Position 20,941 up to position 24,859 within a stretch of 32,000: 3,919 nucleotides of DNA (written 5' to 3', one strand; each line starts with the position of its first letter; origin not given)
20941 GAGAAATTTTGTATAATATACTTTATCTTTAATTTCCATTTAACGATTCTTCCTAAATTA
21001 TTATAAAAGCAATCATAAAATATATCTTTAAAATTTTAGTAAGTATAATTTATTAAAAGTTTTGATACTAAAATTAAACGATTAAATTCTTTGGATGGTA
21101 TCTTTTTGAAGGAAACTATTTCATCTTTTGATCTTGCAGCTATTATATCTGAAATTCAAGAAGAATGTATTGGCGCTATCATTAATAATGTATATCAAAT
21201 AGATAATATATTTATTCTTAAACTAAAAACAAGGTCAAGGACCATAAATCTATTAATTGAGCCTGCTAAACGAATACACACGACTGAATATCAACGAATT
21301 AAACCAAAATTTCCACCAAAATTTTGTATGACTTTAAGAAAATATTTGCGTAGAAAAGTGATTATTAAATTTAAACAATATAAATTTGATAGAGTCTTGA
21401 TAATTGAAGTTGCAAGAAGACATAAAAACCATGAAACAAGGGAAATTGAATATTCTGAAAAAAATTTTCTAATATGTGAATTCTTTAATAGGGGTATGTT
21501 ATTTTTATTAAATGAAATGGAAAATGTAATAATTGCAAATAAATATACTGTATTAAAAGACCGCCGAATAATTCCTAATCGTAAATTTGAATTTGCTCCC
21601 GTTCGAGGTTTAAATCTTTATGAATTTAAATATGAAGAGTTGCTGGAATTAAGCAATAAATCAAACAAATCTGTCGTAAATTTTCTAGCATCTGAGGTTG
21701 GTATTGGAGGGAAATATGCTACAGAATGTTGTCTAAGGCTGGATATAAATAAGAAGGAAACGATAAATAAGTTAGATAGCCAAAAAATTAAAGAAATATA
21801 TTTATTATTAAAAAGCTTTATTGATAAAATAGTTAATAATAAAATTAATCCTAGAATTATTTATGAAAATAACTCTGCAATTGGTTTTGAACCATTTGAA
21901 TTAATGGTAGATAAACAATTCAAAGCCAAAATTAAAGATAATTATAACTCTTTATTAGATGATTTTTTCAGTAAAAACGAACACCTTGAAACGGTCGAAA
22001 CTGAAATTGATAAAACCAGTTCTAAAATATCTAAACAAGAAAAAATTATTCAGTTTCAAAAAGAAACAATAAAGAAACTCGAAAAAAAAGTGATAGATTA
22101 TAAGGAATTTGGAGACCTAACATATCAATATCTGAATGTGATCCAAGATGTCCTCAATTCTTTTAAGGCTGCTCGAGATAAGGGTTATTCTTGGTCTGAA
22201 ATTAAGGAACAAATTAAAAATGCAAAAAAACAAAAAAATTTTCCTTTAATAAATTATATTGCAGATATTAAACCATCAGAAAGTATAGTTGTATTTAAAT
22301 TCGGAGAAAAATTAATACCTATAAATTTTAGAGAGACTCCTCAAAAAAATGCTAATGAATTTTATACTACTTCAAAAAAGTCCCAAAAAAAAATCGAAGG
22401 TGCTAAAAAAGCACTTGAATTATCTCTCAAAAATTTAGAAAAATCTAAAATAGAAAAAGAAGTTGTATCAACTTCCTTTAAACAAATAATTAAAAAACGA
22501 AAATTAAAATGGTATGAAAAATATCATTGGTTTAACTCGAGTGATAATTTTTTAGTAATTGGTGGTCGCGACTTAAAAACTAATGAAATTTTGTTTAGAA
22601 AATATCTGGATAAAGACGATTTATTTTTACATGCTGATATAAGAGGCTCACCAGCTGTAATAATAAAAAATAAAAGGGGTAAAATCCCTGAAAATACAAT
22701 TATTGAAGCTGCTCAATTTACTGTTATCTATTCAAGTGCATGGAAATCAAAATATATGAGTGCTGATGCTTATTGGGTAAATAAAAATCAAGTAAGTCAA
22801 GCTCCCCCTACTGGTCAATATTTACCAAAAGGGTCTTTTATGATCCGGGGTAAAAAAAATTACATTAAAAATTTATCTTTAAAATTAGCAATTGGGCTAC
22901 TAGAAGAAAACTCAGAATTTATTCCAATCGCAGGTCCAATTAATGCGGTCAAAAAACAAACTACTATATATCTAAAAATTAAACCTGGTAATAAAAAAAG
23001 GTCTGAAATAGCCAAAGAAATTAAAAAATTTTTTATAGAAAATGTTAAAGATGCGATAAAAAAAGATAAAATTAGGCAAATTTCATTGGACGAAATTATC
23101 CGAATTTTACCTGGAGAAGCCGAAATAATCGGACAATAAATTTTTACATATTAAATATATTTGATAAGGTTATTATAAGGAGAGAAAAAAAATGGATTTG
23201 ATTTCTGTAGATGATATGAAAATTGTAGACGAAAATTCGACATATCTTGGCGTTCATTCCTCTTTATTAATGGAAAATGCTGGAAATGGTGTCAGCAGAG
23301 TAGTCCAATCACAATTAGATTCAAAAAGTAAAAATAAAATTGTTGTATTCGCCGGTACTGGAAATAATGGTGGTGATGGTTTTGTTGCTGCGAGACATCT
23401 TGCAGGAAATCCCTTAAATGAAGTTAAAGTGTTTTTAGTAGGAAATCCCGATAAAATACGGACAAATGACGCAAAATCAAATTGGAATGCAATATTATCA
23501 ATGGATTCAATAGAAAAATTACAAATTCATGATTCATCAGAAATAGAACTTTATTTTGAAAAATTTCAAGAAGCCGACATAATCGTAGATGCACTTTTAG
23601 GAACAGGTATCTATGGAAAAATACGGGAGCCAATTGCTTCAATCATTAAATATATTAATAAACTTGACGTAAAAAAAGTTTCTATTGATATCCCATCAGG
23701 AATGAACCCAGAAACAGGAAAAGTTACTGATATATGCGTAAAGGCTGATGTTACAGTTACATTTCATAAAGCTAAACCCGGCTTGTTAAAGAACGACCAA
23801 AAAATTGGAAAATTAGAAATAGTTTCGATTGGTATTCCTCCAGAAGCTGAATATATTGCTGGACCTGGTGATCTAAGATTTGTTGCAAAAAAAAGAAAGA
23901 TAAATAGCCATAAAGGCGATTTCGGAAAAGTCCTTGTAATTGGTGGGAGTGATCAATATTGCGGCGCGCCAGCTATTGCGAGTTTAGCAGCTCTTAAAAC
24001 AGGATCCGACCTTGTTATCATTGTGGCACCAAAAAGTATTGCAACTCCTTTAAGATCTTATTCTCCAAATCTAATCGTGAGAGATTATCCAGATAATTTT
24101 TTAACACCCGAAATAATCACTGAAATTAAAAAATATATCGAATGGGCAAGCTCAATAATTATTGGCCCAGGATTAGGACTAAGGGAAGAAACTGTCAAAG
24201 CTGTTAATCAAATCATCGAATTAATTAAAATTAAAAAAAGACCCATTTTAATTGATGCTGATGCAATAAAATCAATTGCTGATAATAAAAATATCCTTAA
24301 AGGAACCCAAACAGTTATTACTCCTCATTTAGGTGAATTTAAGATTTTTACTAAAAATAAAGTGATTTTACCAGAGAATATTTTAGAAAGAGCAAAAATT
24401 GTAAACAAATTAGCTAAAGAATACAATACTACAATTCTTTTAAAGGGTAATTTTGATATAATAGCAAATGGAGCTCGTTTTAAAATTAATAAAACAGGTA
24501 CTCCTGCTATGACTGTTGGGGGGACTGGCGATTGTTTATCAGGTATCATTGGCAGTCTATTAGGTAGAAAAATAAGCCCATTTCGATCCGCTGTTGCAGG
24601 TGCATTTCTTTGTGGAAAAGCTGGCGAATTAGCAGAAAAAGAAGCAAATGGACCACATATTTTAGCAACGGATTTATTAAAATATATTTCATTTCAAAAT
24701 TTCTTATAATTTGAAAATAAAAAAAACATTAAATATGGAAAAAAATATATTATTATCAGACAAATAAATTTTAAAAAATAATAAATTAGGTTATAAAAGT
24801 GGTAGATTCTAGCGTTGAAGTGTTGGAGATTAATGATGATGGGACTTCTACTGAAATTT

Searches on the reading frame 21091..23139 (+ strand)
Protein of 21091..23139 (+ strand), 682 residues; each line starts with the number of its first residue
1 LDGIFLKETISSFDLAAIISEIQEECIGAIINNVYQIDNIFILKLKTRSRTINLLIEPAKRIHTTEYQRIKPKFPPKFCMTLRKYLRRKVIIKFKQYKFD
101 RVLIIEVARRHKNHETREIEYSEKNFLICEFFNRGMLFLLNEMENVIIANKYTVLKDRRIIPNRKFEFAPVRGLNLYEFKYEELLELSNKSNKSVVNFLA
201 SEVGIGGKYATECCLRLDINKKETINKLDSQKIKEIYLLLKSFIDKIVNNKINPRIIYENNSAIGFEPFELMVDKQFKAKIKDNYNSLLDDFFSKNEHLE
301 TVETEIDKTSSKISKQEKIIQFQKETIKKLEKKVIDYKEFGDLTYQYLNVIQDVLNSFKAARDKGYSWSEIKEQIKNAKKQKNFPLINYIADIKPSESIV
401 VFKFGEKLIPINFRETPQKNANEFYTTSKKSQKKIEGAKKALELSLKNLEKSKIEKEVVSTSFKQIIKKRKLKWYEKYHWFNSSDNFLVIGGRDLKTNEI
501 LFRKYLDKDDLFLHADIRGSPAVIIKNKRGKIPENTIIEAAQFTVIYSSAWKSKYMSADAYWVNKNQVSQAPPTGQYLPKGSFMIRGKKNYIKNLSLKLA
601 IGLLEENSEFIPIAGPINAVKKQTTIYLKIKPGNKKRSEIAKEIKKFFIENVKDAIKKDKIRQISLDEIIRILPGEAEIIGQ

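Call 21: search_protein_families(library=pfam, proteins=[window:21091-23139:+], max_evalue=0.01)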
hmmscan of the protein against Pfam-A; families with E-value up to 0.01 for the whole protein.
window:21091-23139:+ (682 aa): 6 families
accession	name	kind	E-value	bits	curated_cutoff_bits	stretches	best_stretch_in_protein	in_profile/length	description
PF05833.16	NFACT_N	-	2.1e-57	195.4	31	1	12-452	2-414/456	NFACT N-terminal and middle domains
PF05670.18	NFACT-R_1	-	3.3e-37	127.9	29.8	1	477-587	1-112/112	NFACT protein RNA binding domain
PF11923.13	NFACT-C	-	0.00015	22.1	25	1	608-663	22-76/104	NFACT protein C-terminal domain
PF18297.6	NFACT-R_2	-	0.00036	21.1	26.9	1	481-556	4-75/104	NFACT protein RNA binding domain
PF01519.22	DUF16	-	0.00057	20.8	40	1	289-359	25-96/104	Protein of unknown function DUF16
PF00416.27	Ribosomal_S13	-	0.0015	19.3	31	1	191-255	9-73/128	Ribosomal protein S13/S18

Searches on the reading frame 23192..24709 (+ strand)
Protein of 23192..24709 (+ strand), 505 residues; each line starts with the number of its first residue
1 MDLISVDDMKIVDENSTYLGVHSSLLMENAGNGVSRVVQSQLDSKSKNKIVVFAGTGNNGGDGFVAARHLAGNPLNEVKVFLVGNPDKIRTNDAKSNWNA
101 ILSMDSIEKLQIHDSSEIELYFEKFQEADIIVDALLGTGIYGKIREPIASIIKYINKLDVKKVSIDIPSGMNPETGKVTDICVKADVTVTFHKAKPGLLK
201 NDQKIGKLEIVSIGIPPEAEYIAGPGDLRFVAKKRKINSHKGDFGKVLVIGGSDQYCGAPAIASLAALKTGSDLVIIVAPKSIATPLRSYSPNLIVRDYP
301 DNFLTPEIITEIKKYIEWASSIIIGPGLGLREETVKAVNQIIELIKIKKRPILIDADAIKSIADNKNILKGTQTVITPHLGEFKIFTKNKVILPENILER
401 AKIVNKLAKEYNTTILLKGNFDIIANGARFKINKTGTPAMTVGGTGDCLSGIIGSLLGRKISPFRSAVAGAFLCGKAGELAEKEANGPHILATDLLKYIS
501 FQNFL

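Call 21: search_protein_families(library=pfam, proteins=[window:23192-24709:+], max_evalue=0.01)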
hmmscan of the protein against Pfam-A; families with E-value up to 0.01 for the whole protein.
window:23192-24709:+ (505 aa): 4 families
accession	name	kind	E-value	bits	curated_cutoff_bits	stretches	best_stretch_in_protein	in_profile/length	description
PF01256.23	Carb_kinase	-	1.7e-55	188.5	27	1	247-499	1-240/242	NAD(P)H-hydrate dehydratase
PF03853.21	YjeF_N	-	5.3e-48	163.6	24.9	1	26-197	4-169/169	YjeF-related protein N-terminus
PF02110.20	HK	-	1e-09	38.6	27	1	310-488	41-229/247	Hydroxyethylthiazole kinase family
PF08543.17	Phos_pyr_kin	-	0.00072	19.4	27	1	353-468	103-221/246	Phosphomethylpyrimidine kinase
